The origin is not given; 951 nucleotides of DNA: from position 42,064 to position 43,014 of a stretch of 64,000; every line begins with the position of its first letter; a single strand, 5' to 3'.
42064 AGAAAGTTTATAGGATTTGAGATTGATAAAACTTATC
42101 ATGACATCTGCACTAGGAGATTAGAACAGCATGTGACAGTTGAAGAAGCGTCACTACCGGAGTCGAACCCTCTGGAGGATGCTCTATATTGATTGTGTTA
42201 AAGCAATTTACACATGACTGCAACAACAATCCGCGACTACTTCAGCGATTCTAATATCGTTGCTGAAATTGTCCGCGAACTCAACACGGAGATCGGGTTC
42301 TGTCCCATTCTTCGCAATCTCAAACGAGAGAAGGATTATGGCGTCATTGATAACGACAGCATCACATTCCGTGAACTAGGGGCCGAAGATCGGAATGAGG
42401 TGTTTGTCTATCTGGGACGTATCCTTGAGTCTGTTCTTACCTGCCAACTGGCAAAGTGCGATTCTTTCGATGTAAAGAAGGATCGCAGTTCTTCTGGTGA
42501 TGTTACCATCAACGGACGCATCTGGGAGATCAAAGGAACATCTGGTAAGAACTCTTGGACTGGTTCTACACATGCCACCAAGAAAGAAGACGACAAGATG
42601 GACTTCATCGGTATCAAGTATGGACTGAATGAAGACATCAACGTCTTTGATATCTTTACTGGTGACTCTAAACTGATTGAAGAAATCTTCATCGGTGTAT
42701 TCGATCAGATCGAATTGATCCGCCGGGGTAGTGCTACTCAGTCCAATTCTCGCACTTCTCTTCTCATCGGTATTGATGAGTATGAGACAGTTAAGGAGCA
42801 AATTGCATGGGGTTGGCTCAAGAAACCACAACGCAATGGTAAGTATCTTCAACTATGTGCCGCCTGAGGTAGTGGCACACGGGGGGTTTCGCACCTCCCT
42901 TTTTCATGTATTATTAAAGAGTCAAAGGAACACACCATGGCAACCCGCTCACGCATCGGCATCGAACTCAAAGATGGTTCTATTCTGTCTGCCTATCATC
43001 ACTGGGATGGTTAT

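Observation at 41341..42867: Phage-encoded methyltransferase plus restriction-like nuclease: an apparent complete R-M system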

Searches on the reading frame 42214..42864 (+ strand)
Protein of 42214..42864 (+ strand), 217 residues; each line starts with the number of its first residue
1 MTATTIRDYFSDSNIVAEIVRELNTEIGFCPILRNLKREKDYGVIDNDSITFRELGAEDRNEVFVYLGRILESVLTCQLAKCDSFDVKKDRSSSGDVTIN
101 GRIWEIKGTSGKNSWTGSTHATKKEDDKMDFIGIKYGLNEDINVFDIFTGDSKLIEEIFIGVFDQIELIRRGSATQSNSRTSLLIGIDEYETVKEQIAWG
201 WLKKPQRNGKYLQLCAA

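Call 3: search_protein_families(library=pfam, proteins=[window:42214-42864:+], max_evalue=1)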
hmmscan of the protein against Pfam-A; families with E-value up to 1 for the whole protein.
window:42214-42864:+ (217 aa): 0 families

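Call 4: search_protein_families(library=phrogs, proteins=[window:42214-42864:+], max_evalue=0.01)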
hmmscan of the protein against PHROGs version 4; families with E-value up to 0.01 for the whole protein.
window:42214-42864:+ (217 aa): 0 families

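Call 5: search_solved_structures(query=window:42214-42864:+, max_evalue=10, show_alignments=3)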
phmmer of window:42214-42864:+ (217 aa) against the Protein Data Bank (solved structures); distinct sequences matched with E-value up to 10: 8.
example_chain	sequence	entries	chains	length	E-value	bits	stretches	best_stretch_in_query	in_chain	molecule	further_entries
8pjr_A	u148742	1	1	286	8.8e-09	38.5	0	90-133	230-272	SAKe6AC-LB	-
7on7_A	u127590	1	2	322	0.00057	22.8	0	90-124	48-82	SAKe6BE-L2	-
8pjv_A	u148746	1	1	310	0.0046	19.8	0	90-124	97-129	SAKe6DR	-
8pjt_A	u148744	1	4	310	0.091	15.6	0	90-130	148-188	SAKe6DEref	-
2l01_A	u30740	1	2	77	1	12.2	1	99-148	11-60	Uncharacterized protein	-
8xli_d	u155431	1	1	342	1.5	11.7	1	27-89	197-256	V-type proton ATPase subunit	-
6vq6_d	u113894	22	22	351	1.6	11.5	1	27-89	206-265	V-type proton ATPase subunit | V-type proton ATPase subunit d 1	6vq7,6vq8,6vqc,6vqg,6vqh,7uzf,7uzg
6wlw_Q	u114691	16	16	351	1.6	11.5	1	27-89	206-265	V-type proton ATPase subunit d 1 | V-type proton ATPase subunit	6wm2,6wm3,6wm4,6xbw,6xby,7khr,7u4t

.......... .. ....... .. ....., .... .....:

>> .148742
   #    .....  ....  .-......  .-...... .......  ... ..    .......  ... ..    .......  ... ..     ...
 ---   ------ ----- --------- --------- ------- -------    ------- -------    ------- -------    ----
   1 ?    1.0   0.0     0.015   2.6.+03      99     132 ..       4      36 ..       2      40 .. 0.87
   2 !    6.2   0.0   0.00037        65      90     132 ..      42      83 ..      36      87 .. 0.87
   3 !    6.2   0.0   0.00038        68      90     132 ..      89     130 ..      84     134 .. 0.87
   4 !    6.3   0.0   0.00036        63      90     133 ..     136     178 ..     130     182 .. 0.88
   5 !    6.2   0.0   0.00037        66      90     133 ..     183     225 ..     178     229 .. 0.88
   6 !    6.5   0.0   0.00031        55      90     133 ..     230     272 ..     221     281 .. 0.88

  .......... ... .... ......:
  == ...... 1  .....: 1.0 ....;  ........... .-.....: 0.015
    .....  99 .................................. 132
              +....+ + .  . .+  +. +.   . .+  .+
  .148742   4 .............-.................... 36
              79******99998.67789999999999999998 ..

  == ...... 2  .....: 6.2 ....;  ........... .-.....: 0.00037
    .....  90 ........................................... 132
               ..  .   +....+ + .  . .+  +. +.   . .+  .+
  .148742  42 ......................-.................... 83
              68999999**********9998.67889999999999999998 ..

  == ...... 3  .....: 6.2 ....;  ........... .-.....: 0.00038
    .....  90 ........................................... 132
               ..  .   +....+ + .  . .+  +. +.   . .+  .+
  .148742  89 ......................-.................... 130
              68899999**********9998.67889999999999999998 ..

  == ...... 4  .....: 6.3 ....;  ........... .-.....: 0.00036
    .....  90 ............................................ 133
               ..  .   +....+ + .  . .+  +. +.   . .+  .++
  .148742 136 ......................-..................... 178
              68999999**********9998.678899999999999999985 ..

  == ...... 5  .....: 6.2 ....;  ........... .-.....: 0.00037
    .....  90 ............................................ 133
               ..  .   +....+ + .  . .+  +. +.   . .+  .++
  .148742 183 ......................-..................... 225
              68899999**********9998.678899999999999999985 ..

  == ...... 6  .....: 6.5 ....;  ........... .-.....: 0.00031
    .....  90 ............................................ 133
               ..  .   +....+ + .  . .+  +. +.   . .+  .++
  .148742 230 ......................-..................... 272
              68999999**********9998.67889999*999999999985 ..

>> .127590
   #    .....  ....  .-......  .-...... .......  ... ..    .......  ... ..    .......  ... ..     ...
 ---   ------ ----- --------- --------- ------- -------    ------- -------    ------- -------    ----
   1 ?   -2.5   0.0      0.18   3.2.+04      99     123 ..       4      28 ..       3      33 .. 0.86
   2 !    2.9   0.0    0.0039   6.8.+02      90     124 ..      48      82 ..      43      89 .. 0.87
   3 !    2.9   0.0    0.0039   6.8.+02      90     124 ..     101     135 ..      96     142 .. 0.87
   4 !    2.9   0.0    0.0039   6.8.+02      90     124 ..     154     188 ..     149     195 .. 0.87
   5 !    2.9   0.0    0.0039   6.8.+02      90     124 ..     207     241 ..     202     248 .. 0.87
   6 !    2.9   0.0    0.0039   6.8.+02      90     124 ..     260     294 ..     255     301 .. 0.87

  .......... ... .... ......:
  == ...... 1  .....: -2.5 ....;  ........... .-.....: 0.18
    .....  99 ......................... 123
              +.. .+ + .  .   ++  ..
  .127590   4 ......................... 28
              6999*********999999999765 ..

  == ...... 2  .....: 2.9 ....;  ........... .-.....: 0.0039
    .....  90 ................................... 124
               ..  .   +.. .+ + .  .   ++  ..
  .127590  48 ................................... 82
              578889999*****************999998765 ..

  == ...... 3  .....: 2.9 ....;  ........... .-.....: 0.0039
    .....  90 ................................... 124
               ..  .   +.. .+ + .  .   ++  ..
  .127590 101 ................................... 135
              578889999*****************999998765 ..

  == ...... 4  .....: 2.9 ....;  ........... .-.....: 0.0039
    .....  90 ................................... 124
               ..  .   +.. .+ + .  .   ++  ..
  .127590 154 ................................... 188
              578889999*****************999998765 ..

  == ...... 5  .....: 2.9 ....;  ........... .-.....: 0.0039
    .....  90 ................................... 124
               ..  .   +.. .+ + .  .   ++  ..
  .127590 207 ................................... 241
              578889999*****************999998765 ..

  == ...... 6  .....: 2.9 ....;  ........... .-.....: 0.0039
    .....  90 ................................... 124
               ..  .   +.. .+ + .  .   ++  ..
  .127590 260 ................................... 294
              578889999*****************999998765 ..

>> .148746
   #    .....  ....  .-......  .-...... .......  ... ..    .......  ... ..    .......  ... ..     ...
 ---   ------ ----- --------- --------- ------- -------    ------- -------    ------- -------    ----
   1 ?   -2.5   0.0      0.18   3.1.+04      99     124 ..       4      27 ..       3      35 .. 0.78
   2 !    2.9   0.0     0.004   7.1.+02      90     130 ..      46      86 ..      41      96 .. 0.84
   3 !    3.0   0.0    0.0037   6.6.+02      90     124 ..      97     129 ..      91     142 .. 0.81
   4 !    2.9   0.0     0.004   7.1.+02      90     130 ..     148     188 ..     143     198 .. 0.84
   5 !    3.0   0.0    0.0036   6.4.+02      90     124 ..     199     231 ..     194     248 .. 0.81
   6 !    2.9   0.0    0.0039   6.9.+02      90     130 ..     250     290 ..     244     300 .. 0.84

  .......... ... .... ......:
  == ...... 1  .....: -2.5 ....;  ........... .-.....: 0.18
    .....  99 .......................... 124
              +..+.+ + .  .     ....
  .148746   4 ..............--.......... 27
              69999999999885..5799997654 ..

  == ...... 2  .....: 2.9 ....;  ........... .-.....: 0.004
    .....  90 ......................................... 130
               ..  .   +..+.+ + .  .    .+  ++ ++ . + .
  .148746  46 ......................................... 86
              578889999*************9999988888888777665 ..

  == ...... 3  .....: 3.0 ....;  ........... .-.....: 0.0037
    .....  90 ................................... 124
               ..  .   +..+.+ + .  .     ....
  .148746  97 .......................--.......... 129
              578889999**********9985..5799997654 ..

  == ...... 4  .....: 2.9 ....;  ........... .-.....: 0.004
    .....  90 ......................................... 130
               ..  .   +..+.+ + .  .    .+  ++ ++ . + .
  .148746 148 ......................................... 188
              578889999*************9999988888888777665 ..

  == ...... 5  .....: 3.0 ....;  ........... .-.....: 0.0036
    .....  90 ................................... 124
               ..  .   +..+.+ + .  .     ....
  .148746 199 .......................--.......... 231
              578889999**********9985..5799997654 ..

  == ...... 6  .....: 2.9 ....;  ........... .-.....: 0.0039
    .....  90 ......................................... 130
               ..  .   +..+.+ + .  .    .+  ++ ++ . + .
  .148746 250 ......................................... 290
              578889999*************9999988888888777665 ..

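Call 7: search_dna_similar(query=window:42214-42864:+, collection=phages, mode=protein, max_rows=30, max_evalue=0.01)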
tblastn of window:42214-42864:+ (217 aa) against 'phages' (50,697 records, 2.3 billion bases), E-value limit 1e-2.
Records with a match: 1; places in all: 1; records where one place covers at least 80% of the query: 1.
Best place of each record, by identity: 60-80% 1.
By first word of the organism name: Synechococcus 1.
By host as written in the record: Synechococcus sp. 1.
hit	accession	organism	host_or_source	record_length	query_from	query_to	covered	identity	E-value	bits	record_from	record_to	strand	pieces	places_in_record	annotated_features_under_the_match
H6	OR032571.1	Synechococcus phage DSL-LC02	Synechococcus sp.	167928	3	217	99%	66.5%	7e-94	305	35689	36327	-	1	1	hypothetical protein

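Call 8: get_annotated_region(hit=H6, flank=5000)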
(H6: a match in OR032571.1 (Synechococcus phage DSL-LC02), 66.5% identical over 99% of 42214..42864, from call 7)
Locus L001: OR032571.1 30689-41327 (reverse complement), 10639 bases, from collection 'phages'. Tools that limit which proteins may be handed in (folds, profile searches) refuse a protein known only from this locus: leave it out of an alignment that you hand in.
description: Synechococcus phage DSL-LC02, complete genome.
organism: Synechococcus phage DSL-LC02 (NCBI taxid 3058947)
taxonomy: Viruses; Duplodnaviria; Heunggongvirae; Uroviricota; Caudoviricetes; Kyanoviridae
host: Synechococcus sp.; source: water sample of Dishui Lake; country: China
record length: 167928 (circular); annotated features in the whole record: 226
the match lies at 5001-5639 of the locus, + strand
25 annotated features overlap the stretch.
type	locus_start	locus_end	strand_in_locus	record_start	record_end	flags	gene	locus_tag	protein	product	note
CDS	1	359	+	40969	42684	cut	-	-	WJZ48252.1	tail fiber domain-containing protein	-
CDS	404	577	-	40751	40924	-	-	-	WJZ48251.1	hypothetical protein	-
CDS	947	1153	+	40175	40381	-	-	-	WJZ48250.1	hypothetical protein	-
CDS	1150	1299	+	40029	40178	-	-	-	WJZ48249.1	hypothetical protein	-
CDS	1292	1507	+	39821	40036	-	-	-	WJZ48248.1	hypothetical protein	-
CDS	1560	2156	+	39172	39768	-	-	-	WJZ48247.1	endonuclease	-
CDS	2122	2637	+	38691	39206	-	-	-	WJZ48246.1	pyrimidine dimer DNA glycosylase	-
CDS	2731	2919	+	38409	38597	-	-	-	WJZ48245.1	hypothetical protein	-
CDS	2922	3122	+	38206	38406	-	-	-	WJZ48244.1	hypothetical protein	-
CDS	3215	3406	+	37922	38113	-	-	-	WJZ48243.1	hypothetical protein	-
CDS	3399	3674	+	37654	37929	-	-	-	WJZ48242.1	hypothetical protein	-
CDS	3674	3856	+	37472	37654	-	-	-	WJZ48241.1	hypothetical protein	-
CDS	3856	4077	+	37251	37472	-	-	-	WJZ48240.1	hypothetical protein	-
CDS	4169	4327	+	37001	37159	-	-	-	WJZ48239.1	hypothetical protein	-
CDS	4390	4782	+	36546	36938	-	-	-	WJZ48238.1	hypothetical protein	-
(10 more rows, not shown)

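Call 9: find_homologous_proteins(query=window:42214-42864:+, max_evalue=0.001)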
Query window:42214-42864:+ (217 aa): 102 proteins with E <= 0.001 among 184 candidates. Only proteins of 119 to 380 residues were searched: fused or split forms outside these lengths cannot appear, so this answer is no evidence that the protein stands alone or is whole; lengths 'longer' or 'shorter' looks for them.
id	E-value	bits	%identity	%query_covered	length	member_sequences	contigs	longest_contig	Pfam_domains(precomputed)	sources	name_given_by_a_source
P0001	5.9e-132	456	94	100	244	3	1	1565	-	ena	-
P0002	9.8e-132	455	94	100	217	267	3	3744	-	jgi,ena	-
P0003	1.3e-129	448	93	100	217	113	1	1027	-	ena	-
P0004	3.1e-128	444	90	100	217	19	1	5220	-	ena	-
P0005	5.6e-128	443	91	100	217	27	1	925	-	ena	-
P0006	1.8e-127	441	91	100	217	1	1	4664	-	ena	-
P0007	6.5e-127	439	89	100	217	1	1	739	-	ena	-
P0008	3.5e-116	404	88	100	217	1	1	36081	-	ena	-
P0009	4.8e-105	368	76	100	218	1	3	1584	-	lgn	-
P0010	3.5e-103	362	75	100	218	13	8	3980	-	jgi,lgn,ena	jgi:hypothetical protein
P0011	2.0e-100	353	73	99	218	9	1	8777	-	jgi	jgi:hypothetical protein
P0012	2.1e-97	343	73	99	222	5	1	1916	-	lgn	-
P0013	1.1e-96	341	72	99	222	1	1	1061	-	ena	-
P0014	1.2e-96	340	72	99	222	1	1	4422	-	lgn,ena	-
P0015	8.2e-96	338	72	99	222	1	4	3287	-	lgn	-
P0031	1.4e-91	324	94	71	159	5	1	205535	-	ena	-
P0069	7.6e-85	302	91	69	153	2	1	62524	-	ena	-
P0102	7.1e-22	96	64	44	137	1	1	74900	-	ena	-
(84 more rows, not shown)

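Call 12: find_related_loci(query=A1, collection=viral_contigs, flank=4000)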
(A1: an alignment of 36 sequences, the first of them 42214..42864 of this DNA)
Query A1 (217 aa) in viral_contigs; peptide patterns used: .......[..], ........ (x = any residue, [..] = any of these).
39 stretches matched a pattern; 32 encode a relative of the query (tblastn E <= 1e-3); 32 distinct loci.
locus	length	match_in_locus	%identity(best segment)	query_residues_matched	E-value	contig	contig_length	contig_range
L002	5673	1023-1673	98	1-217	2e-143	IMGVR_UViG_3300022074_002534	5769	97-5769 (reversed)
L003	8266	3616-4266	97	1-217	1e-142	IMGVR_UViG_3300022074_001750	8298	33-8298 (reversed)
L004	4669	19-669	97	1-217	6e-143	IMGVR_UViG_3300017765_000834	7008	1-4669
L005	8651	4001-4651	97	1-217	6e-142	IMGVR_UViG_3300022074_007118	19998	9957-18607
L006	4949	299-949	97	1-217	8e-142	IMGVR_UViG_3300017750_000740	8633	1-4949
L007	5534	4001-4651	94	1-217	8e-138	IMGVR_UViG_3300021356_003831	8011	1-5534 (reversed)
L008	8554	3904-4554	94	1-217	5e-136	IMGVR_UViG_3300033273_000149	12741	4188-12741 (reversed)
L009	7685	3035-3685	92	1-217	6e-136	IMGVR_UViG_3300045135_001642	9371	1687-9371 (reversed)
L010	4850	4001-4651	90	1-217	4e-135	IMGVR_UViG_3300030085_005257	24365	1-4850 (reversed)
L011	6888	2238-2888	93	1-217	2e-134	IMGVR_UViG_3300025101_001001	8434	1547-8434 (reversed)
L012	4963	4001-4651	91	1-217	3e-134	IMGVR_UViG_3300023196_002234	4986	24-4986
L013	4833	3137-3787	91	1-217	4e-134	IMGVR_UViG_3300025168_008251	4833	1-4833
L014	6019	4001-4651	91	1-217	4e-133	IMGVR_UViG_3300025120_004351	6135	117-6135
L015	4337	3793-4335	91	1-181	4e-109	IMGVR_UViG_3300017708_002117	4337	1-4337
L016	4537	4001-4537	91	1-179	1e-107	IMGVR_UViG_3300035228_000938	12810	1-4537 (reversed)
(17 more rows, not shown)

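Call 14: predict_structure(alignment_id=A1)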
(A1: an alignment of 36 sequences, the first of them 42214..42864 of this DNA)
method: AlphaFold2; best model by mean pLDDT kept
length: 217 residues; sequences in the alignment: 36
mean_pLDDT: 90.2   pTM: 0.88
mean pLDDT of the five models: 90.2, 89.6, 89.1, 88.7, 88.1
residues with pLDDT >= 90: 167; 70-90: 31; 50-70: 18; < 50: 1
segments of 3 or more residues with pLDDT < 50: none
pLDDT, mean of each block of 10 residues (from residue 1): 92 98 95 96 93 96 93 95 93 82 92 81 70 96 91 93 93 62 92 97 90 95
secondary structure, 60 per line:
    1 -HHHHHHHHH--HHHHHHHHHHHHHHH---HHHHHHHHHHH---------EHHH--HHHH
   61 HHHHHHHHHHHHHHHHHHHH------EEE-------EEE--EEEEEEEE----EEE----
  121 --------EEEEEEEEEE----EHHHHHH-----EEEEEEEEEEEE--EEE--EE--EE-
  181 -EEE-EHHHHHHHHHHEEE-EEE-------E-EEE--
elements in order: H2-10 H13-27 H31-41 H57-80 E87-89 E97-99 E102-109 E114-116 E129-138 H144-149 E155-166 E169-171 E182-184 H187-196 E197-199 E201-203 E213-215

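Call 17: fold_search(model_id=the predicted structure, library=pdb)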
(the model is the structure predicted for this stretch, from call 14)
No match with E <= 0.001 here; weaker rows may still be real.
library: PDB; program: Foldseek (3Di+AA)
matches with E <= 10: 500; with E <= 0.001: 0
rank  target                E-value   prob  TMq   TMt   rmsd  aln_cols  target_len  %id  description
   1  1bua_A                1.9e-02  0.57  0.30  0.28  11.4       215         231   11  STRUCTURAL AND ENERGETIC ORIGINS OF INDIRECT READOUT IN SITE-SPECIFIC DNA CLEAVAGE BY A RESTRICTION ENDONUCLEASE (released 1998-09-09)
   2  1bsu_A                2.5e-02  0.91  0.33  0.31   6.6       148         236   12  STRUCTURAL AND ENERGETIC ORIGINS OF INDIRECT READOUT IN SITE-SPECIFIC DNA CLEAVAGE BY A RESTRICTION ENDONUCLEASE (released 1998-09-09)
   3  1az0_A                4.0e-02  0.75  0.35  0.33  11.0       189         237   12  ECORV ENDONUCLEASE/DNA COMPLEX (released 1998-06-19)
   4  1eop_B                4.6e-02  0.57  0.31  0.29  12.1       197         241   13  ECORV BOUND TO COGNATE DNA (released 2000-04-04)
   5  1az3_B                5.5e-02  0.69  0.33  0.33   6.3       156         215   12  ECORV ENDONUCLEASE, UNLIGANDED, FORM B (released 1998-05-27)
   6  1ev7_B                5.5e-02  0.96  0.42  0.33   4.9       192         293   11  CRYSTAL STRUCTURE OF DNA RESTRICTION ENDONUCLEASE NAEI (released 2000-10-19)
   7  1eo3_B                5.8e-02  0.44  0.28  0.26  11.8       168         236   14  INHIBITION OF ECORV ENDONUCLEASE BY DEOXYRIBO-3'-S-PHOSPHOROTHIOLATES: A HIGH RESOLUTION X-RAY CRYSTALLOGRAPHIC STUDY (released 2000-04-04)
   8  2rve_A                6.6e-02  0.57  0.25  0.26   6.5       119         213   11  THE CRYSTAL STRUCTURE OF ECORV ENDONUCLEASE AND OF ITS COMPLEXES WITH COGNATE AND NON-COGNATE DNA SEGMENTS (released 1992-01-15)
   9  1sx5_B                7.0e-02  0.30  0.28  0.27  12.1       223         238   11  K38A EcoRV bound to cleaved DNA and Mn2+: P1 crystal form (released 2004-04-06)
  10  1suz_B                7.5e-02  0.38  0.31  0.29  11.4       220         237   12  The structure of K92A EcoRV bound to cognate DNA and Mg2+ (released 2004-04-06)
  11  1iaw_A                7.9e-02  0.90  0.41  0.31   5.3       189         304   11  CRYSTAL STRUCTURE OF NAEI COMPLEXED WITH 17MER DNA (released 2001-08-03)
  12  1az4_A                8.4e-02  0.51  0.25  0.28   6.7       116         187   11  ECORV ENDONUCLEASE, UNLIGANDED, FORM B, T93A MUTANT (released 1998-05-27)
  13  1bsu_B                8.4e-02  0.44  0.31  0.30   8.2       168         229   11  STRUCTURAL AND ENERGETIC ORIGINS OF INDIRECT READOUT IN SITE-SPECIFIC DNA CLEAVAGE BY A RESTRICTION ENDONUCLEASE (released 1998-09-09)
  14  1sx8_A                8.4e-02  0.33  0.28  0.26  11.1       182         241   13  EcoRV bound to cognate DNA and Mn2+ (released 2004-04-06)
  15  2ge5_A                9.5e-02  0.44  0.29  0.29   6.7       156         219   12  EcoRV Restriction Endonuclease C-terminal deletion mutant/GATATC/Ca2+ (released 2006-07-04)
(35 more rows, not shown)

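Call 18: search_solved_structures(query=A1, max_evalue=10)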
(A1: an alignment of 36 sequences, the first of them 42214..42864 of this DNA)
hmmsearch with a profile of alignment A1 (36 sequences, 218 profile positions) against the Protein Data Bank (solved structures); distinct sequences matched with E-value up to 10: 1.
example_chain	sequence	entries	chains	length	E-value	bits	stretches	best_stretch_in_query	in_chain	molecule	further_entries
7du7_A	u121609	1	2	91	0.45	13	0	176-198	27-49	mkDPBB_sym1 protein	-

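Call 25: search_protein_families(library=ncbifam, proteins=[window:42214-42864:+], max_evalue=1)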
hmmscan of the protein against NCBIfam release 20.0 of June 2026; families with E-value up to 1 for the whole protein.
window:42214-42864:+ (217 aa): 0 families

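Call 27: search_protein_families(library=padloc, proteins=[window:42214-42864:+], max_evalue=1)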
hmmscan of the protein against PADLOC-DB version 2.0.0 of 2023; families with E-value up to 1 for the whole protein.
window:42214-42864:+ (217 aa): 0 families

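Call 37: find_homologous_proteins(query=A2, max_evalue=0.001)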
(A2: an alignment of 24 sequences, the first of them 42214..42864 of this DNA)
Query A2 (24 sequences) (217 aa, profile of the alignment): 157 proteins with E <= 0.001 among 5251 candidates; the best 120 are listed. Only proteins of 114 to 471 residues were searched: fused or split forms outside these lengths cannot appear, so this answer is no evidence that the protein stands alone or is whole; lengths 'longer' or 'shorter' looks for them.
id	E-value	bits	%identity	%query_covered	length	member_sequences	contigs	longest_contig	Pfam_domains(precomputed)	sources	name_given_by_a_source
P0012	3.5e-86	306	73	99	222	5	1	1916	-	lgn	-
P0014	7.1e-86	305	72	99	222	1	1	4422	-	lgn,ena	-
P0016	9.7e-86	305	71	99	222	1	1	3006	-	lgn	-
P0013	1.5e-85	304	72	99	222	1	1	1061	-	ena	-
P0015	1.6e-85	304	72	99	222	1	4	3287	-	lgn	-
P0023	2.3e-85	303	70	99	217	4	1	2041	-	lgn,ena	-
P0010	3.6e-85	303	75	100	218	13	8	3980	-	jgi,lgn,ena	jgi:hypothetical protein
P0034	1.3e-84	301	68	99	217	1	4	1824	-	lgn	-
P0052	1.6e-84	301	66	99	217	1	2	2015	-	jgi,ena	-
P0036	7.6e-84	299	69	99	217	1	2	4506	-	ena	-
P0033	8.9e-84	298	70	99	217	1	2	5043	-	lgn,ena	-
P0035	1.2e-83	298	66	99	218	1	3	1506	-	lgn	-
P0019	1.2e-83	298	71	99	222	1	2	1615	-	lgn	-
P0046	1.3e-83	298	69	98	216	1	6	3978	-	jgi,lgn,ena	-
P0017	1.4e-83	298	71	99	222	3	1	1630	-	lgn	-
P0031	1.1e-62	229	94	71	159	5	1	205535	-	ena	-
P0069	1.6e-53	199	91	69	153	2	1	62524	-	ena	-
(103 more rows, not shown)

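Call 38: search_protein_families(library=pfam, alignment_id=A2, max_evalue=1)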
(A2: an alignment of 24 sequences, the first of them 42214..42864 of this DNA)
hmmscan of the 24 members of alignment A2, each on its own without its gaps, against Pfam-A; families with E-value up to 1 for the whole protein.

A. member 1, window:42214-42864:+ (217 aa): 0 families

B. families by the number of members that match (of 24 scanned): 9 families
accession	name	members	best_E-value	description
PF02925.21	gpD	1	0.016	Bacteriophage scaffolding protein D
PF14683.12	CBM-like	1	0.06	Polysaccharide lyase family 4, domain III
PF20602.3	pAdhesive_8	1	0.076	Putative adhesive domain (group 8)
PF09735.14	Nckap1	1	0.086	Nck-associated protein 1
PF21348.3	RGL11_C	1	0.096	Rhamnogalacturonan lyase family 11, C-terminal domain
PF08723.15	Gag_p15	1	0.14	Gag protein p15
PF16973.10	FliN_N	1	0.14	Flagellar motor switch protein FliN N-terminal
PF01903.22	CbiX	1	0.17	CbiX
PF21872.3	SAM_5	1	0.26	SAM domain-like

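Call 50: search_protein_families(library=pfam, proteins=[L001:5779-6768:+, L001:4390-4779:+, L001:4786-4989:+], max_evalue=0.01)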
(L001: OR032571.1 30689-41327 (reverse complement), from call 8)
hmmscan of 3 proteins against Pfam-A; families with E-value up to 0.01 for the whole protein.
L001:5779-6768:+ (330 aa): 2 families
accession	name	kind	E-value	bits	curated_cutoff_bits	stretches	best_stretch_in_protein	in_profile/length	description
PF02195.25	ParB_N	-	0.00072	20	26.3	1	50-127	5-80/95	ParB N-terminal domain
PF03235.19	GmrSD_N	-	0.0046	17.5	33.2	1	56-131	12-78/199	GmrSD restriction endonuclease, N-terminal domain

L001:4390-4779:+ (130 aa): 1 family
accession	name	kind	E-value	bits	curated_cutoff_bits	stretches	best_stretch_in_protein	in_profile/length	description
PF24835.1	DUF7717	-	6.6e-41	139.6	27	1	3-129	17-116/117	Family of unknown function (DUF7717)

L001:4786-4989:+ (68 aa): 0 families

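Call 51: search_protein_representatives(alignment_id=A2)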
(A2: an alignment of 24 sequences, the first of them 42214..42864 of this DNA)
Query: 24 sequences, 213 profile positions. Proteins with E-value up to 0.001 (for the whole library): 120; up to 1e-10: 74; up to 1e-30: 16. The best 120 are listed.
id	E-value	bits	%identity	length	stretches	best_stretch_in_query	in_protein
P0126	7.3e-74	264.2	-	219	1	1-210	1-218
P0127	3.1e-73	262.2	-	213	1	1-212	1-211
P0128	5.8e-65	235.1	-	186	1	1-186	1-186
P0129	2.0e-54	200.7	-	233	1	5-203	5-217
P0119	1.2e-52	194.9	-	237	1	11-211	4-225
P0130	4.2e-52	193.1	-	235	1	2-210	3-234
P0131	1.0e-46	175.5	-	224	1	2-207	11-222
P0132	2.2e-46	174.4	-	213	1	2-209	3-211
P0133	1.8e-41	158.4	-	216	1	2-209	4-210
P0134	8.6e-41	156.1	-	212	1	8-207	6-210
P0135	9.4e-40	152.7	-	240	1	17-207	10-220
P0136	3.5e-36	141.1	-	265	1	14-209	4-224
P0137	3.5e-33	131.3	-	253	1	14-210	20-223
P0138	1.5e-32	129.2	-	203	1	18-208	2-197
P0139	9.1e-32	126.7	-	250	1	7-208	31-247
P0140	1.6e-31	125.9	-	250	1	14-211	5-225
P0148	2.1e-25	105.9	-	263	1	8-199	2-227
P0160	4.8e-20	88.3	-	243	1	5-211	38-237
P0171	5.5e-17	78.4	-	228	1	12-210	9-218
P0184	8.3e-14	68.0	-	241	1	5-209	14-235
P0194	2.4e-12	63.2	-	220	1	16-204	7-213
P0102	1.8e-11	60.4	-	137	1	6-91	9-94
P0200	7.3e-10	55.1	-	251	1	6-202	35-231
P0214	1.5e-07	47.5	-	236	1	3-205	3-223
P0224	7.5e-06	42.0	-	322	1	108-207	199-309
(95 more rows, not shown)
